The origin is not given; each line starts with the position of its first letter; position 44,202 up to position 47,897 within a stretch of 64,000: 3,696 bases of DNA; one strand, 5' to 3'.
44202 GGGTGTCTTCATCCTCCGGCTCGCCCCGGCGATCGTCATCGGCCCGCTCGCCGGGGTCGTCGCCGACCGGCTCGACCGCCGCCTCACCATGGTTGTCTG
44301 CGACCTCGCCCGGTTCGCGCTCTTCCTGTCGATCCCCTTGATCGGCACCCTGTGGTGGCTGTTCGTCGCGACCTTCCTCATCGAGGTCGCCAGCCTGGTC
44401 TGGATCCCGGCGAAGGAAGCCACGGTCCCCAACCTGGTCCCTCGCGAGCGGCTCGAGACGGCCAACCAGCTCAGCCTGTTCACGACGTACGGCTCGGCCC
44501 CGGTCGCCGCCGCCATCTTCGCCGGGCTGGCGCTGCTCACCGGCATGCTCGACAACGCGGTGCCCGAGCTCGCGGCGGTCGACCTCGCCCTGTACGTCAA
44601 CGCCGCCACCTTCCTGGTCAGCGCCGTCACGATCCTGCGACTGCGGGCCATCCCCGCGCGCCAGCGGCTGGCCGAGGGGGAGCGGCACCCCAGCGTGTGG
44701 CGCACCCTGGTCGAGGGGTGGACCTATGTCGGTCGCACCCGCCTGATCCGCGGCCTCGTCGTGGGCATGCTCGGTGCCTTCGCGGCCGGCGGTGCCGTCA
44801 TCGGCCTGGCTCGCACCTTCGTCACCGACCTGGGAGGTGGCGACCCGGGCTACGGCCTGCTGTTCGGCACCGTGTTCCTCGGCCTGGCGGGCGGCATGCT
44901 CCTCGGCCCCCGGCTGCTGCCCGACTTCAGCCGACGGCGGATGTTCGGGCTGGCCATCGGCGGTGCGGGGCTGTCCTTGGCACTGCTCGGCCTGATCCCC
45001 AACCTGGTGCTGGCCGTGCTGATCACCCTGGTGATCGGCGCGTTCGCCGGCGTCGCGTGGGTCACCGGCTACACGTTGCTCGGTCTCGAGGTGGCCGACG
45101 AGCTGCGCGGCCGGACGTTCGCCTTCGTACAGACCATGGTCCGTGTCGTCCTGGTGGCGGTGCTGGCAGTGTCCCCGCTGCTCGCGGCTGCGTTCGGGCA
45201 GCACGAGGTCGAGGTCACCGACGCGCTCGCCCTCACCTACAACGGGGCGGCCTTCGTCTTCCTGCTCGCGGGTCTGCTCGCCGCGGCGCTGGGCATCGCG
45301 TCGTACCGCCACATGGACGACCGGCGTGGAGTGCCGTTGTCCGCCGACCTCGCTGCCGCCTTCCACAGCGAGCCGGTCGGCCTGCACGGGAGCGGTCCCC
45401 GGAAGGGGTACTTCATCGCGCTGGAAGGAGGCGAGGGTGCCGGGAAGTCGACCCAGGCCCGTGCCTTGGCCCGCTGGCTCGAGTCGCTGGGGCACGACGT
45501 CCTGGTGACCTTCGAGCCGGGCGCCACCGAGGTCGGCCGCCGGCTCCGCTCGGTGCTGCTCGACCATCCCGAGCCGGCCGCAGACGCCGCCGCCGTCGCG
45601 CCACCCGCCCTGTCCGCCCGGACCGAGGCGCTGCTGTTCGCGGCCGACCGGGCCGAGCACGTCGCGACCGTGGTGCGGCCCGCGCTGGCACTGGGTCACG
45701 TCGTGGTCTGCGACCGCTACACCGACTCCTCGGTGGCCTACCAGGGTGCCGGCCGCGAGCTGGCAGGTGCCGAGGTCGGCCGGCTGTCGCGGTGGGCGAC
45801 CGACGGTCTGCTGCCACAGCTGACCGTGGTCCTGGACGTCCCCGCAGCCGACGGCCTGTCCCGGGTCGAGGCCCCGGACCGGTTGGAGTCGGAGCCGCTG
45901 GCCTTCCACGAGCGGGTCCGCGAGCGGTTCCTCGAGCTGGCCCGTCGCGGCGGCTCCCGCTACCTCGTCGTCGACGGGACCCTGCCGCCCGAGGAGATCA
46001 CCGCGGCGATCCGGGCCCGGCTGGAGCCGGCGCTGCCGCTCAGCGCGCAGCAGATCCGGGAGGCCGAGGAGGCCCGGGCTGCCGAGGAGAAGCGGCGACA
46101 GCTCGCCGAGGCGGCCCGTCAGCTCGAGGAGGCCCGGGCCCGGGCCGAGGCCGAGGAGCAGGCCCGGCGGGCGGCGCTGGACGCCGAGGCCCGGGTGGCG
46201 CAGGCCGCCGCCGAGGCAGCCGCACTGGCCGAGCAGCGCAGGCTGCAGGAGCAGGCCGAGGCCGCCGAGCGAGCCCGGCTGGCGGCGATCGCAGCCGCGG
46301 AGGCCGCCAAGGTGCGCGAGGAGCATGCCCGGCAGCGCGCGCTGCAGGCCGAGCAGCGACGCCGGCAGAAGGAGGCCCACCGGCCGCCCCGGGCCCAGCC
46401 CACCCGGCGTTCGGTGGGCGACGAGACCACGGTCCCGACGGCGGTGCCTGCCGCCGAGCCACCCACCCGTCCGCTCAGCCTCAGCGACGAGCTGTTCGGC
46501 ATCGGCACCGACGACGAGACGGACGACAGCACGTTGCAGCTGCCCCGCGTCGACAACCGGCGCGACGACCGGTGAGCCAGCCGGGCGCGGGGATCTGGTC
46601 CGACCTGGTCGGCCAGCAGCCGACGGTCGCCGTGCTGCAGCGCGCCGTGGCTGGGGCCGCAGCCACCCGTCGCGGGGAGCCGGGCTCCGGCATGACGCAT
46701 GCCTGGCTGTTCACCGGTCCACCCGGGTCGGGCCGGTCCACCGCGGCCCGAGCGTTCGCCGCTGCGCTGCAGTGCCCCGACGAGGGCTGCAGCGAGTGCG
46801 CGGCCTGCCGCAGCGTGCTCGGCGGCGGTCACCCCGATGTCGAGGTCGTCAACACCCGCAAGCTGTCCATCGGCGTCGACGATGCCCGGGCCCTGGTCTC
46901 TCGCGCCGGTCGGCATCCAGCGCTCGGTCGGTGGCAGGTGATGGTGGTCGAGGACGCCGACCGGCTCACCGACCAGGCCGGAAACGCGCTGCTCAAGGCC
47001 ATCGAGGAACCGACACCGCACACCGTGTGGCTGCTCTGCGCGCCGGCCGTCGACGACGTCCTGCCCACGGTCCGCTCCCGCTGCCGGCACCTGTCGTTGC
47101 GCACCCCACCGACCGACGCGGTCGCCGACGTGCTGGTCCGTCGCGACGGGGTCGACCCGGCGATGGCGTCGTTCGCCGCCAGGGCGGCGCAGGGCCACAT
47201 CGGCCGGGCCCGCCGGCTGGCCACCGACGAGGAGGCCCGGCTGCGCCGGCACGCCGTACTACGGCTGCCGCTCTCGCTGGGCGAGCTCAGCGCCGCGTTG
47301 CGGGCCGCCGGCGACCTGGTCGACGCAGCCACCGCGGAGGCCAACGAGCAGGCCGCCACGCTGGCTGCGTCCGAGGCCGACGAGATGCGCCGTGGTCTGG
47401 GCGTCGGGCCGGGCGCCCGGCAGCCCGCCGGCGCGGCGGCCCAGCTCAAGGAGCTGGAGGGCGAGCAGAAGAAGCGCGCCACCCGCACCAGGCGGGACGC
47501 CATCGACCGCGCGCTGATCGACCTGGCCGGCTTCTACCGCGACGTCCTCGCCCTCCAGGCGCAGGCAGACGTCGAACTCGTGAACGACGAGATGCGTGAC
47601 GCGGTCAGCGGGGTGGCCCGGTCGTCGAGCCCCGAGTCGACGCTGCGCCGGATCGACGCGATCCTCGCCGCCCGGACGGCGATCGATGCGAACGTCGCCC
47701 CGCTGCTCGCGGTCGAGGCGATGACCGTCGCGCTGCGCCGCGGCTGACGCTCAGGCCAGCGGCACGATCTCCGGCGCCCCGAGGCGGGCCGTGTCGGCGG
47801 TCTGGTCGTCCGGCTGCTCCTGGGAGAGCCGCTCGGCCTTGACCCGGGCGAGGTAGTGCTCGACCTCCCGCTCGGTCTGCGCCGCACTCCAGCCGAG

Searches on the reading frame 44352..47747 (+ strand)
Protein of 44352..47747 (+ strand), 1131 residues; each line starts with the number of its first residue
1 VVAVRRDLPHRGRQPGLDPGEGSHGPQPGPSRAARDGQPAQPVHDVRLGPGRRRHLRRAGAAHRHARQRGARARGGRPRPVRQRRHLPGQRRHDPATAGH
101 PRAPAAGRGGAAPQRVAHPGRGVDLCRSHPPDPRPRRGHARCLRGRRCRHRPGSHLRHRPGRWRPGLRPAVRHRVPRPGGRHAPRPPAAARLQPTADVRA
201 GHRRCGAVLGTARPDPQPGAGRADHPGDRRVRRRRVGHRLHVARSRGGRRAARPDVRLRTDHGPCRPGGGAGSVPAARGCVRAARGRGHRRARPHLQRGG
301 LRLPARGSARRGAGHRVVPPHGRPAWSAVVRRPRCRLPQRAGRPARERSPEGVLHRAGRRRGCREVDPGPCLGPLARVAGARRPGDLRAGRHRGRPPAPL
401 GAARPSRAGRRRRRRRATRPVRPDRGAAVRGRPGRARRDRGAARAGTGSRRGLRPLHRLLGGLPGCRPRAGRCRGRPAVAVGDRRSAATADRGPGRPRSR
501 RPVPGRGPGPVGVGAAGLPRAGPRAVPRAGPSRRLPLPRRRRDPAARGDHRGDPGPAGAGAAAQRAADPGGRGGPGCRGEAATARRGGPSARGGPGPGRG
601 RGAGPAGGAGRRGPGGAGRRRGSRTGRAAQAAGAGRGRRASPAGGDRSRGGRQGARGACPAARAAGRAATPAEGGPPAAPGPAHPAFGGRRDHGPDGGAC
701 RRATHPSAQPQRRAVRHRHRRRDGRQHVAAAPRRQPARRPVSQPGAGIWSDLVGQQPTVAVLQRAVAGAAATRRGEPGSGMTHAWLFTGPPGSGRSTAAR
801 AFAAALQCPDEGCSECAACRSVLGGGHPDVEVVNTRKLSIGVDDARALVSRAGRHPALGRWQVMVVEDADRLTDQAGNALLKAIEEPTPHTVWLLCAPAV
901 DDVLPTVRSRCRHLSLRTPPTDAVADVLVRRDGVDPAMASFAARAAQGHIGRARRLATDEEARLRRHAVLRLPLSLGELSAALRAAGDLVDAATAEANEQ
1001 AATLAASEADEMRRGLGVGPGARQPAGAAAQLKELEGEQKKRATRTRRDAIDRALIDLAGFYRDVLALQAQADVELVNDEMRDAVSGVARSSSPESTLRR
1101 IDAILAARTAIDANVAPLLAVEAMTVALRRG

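Call 4: search_protein_families(library=pfam, proteins=[window:44352-47747:+])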
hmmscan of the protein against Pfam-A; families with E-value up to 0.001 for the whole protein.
window:44352-47747:+ (1131 aa): 2 families
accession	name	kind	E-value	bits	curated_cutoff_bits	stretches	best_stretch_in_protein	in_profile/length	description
PF13177.12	DNA_pol3_delta2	-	1.1e-38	133.1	27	1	781-918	18-159/161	DNA polymerase III, delta subunit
PF00004.35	AAA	-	0.00013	22.8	21.2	1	786-913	2-125/131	ATPase family associated with various cellular activities (AAA)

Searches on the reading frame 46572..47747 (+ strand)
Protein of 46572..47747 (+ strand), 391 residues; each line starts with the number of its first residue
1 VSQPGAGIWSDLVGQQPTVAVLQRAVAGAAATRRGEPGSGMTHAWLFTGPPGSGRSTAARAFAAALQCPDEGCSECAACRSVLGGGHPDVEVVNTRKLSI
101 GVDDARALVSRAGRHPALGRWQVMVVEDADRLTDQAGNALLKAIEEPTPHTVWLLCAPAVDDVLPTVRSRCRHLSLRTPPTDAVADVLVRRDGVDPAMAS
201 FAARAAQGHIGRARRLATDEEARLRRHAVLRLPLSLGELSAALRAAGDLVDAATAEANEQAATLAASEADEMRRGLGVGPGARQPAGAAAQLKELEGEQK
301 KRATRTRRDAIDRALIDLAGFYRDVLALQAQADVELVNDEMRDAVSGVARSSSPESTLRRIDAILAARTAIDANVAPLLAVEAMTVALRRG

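Call 14: find_related_loci(query=window:46572-47747:+, collection=genome_contigs, flank=10000)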
Query window:46572-47747:+ (391 aa) in genome_contigs; peptide patterns used: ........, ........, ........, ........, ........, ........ (x = any residue, [..] = any of these).
599 stretches matched a pattern (row limit reached: there are more); 538 encode a relative of the query (tblastn E <= 1e-3); the best 80 are kept; 80 distinct loci.
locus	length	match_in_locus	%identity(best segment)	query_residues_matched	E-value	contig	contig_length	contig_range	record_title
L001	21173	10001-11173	94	1-391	0e+0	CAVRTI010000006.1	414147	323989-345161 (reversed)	MAG: uncultured Actinomycetota bacterium isolate MFD04212.bin.2.192 genome assembly, contig: contig_1921, whole genome s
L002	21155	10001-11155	85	7-391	0e+0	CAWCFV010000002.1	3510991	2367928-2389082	MAG: uncultured Actinomycetota bacterium isolate MFD01275.bin.1.13 genome assembly, contig: contig_4931, whole genome sh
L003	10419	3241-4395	87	7-391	0e+0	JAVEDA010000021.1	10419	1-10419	MAG: Actinomycetota bacterium isolate BP_166 scaffold_1010826, whole genome shotgun sequence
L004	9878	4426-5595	77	5-391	1e-179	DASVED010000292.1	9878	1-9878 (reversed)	MAG TPA_asm: Actinomycetes bacterium isolate SMAG_U2051 k141_709316, whole genome shotgun sequence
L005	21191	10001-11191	83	5-391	0e+0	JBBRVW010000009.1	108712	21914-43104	MAG: Actinomycetes bacterium isolate La3_metabat2.260 La3_metabat2.260_K_1787829_L_108712_cov_30.3391, whole genome shot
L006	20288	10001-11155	90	7-391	6e-173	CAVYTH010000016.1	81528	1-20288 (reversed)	MAG: uncultured Actinomycetota bacterium isolate MFD05567.bin.2.111 genome assembly, contig: contig_4930, whole genome s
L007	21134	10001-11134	75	5-391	7e-173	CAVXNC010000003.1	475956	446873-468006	MAG: uncultured Actinomycetota bacterium isolate MFD02840.bin.1.275 genome assembly, contig: contig_13921, whole genome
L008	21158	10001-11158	77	6-391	2e-169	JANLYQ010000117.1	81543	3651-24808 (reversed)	MAG: Sporichthyaceae bacterium isolate OTE_14_metabat.278 OTE_14_k141_1733918, whole genome shotgun sequence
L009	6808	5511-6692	75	7-391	2e-170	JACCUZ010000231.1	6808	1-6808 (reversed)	MAG: Sporichthyaceae bacterium isolate MGR_bin113 SD2897-2912_k127_5312778, whole genome shotgun sequence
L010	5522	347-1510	79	5-391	2e-167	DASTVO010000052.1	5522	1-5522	MAG TPA_asm: Actinomycetes bacterium isolate SMAG_U2361 k141_435754, whole genome shotgun sequence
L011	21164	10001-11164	75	9-391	1e-159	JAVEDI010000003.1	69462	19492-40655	MAG: Actinomycetota bacterium isolate BP_173 scaffold_4825971, whole genome shotgun sequence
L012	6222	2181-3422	68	8-391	3e-152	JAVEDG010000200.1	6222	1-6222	MAG: Actinomycetota bacterium isolate BP_171 scaffold_4076769, whole genome shotgun sequence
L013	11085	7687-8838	72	9-391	4e-149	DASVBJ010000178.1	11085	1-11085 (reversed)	MAG TPA_asm: Actinomycetes bacterium isolate SMAG_U1976 k141_574663, whole genome shotgun sequence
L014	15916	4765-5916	69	6-388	3e-146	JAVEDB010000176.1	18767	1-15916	MAG: Actinomycetota bacterium isolate BP_167 scaffold_1552961, whole genome shotgun sequence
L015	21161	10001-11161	59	8-391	3e-142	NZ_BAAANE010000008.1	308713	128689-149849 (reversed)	Kribbella alba strain JCM 14306 sequence08, whole genome shotgun sequence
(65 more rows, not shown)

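Call 34: search_protein_families(library=pfam, proteins=[L002:15131-15703:+, L002:15816-17420:+, L002:18711-20213:+, L005:15533-16951:+, L005:16985-17671:-, L006:15921-16766:+, L006:17570-18568:-, L008:18419-19891:+, L014:8784-9722:-, L001:20045-20593:-])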
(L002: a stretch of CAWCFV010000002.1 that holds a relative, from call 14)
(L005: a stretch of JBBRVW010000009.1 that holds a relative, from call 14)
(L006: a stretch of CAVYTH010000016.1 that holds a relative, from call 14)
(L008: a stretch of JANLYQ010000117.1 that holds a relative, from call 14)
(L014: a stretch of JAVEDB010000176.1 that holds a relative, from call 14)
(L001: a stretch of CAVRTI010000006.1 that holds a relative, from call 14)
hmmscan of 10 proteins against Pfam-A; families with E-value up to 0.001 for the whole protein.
L002:15131-15703:+ (190 aa): 1 family
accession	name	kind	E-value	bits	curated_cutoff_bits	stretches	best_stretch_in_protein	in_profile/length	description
PF05103.18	DivIVA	-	0.00012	22.4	28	0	61-103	81-123/131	DivIVA protein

L002:15816-17420:+ (534 aa): 1 family
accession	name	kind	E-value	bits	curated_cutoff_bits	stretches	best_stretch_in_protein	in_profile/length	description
PF00877.26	NLPC_P60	-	9e-25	87.1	23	1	430-525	1-93/105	NlpC/P60 family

L002:18711-20213:+ (500 aa): 2 families
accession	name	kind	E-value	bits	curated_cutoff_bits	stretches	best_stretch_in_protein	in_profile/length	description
PF02113.21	Peptidase_S13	-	1.8e-67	228.5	22.8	2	263-480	227-442/444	D-Ala-D-Ala carboxypeptidase 3 (S13) family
PF00768.25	Peptidase_S11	-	0.00024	21.1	27.6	1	111-152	12-53/239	D-alanyl-D-alanine carboxypeptidase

L005:15533-16951:+ (472 aa): 3 families
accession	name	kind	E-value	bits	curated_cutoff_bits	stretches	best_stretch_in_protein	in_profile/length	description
PF02518.31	HATPase_c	-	8.4e-24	84.6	26.4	1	363-471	2-110/111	Histidine kinase-, DNA gyrase B-, and HSP90-like ATPase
PF00512.31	HisKA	-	9.4e-16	58.1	26.9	1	257-321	2-66/66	His Kinase A (phospho-acceptor) domain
PF00672.30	HAMP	-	4.7e-09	36.9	25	1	200-252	2-53/53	HAMP domain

L005:16985-17671:- (228 aa): 2 families
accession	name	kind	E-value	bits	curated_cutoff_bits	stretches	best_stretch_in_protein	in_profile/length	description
PF00486.34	Trans_reg_C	-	7.3e-26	90.5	26.2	1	146-220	2-77/77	Transcriptional regulatory protein, C terminal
PF00072.30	Response_reg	-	3.7e-24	85.5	30.2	1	3-112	1-110/111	Response regulator receiver domain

L006:15921-16766:+ (281 aa): 1 family
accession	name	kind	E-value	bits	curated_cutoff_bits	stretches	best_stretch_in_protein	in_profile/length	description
PF06738.18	ThrE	-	2.6e-40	138.8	26.3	1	72-269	1-196/241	Putative threonine/serine exporter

L006:17570-18568:- (332 aa): 0 families

L008:18419-19891:+ (490 aa): 2 families
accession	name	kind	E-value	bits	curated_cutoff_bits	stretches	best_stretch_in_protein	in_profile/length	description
PF20628.3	Dyp_perox_C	-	2.2e-44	151.6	20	1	303-478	1-165/166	Dyp-type peroxidase, C-terminal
PF04261.18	Dyp_perox_N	-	1.5e-36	126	20.4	1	139-291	1-145/146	Dyp-type peroxidase, N-terminal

L014:8784-9722:- (312 aa): 1 family
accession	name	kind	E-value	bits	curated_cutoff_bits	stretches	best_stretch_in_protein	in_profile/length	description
PF12974.12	Phosphonate-bd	-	0.0002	21.3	27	1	107-244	96-234/242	ABC transporter, phosphonate, periplasmic substrate-binding protein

L001:20045-20593:- (182 aa): 2 families
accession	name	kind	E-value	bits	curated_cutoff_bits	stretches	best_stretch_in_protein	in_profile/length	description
PF13302.13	Acetyltransf_3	-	3e-18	67.3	25.4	1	7-144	2-138/138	Acetyltransferase (GNAT) domain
PF00583.31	Acetyltransf_1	-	1.2e-05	26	20.7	1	54-143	26-116/116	Acetyltransferase (GNAT) family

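Call 69: search_protein_families(library=pfam, alignment_id=A6, max_evalue=0.00001)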
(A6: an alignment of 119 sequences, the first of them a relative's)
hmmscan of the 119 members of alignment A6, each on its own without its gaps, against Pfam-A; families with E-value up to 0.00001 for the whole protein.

A. member 1, L002:15131-15703:+ (190 aa): 0 families

B. families by the number of members that match (of 119 scanned): 94 families (the first 25 are shown)
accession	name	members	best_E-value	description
PF13229.12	Beta_helix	3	1.8e-18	Right handed beta helix region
PF05048.19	NosD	3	5.7e-13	Periplasmic copper-binding protein (NosD)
PF00009.33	GTP_EFTU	2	7.5e-49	Elongation factor Tu GTP binding domain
PF20628.3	Dyp_perox_C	2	2.2e-44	Dyp-type peroxidase, C-terminal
PF16658.11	RF3_C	2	4.3e-37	Class II release factor RF3, C-terminal domain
PF04261.18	Dyp_perox_N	2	1.5e-36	Dyp-type peroxidase, N-terminal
PF00107.32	ADH_zinc_N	2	7.5e-25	Zinc-binding dehydrogenase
PF00877.26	NLPC_P60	2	9e-25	NlpC/P60 family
PF02518.31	HATPase_c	2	8.4e-24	Histidine kinase-, DNA gyrase B-, and HSP90-like ATPase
PF22042.2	EF-G_D2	2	2.8e-23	Elongation factor G domain 2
PF12833.13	HTH_18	2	3.5e-21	Helix-turn-helix domain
PF00165.29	HTH_AraC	2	9.5e-19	Bacterial regulatory helix-turn-helix proteins, AraC family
PF08240.17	ADH_N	2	4.5e-17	Alcohol dehydrogenase GroES-like domain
PF00440.29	TetR_N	2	6.1e-17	Bacterial regulatory proteins, tetR family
PF00512.31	HisKA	2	9.4e-16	His Kinase A (phospho-acceptor) domain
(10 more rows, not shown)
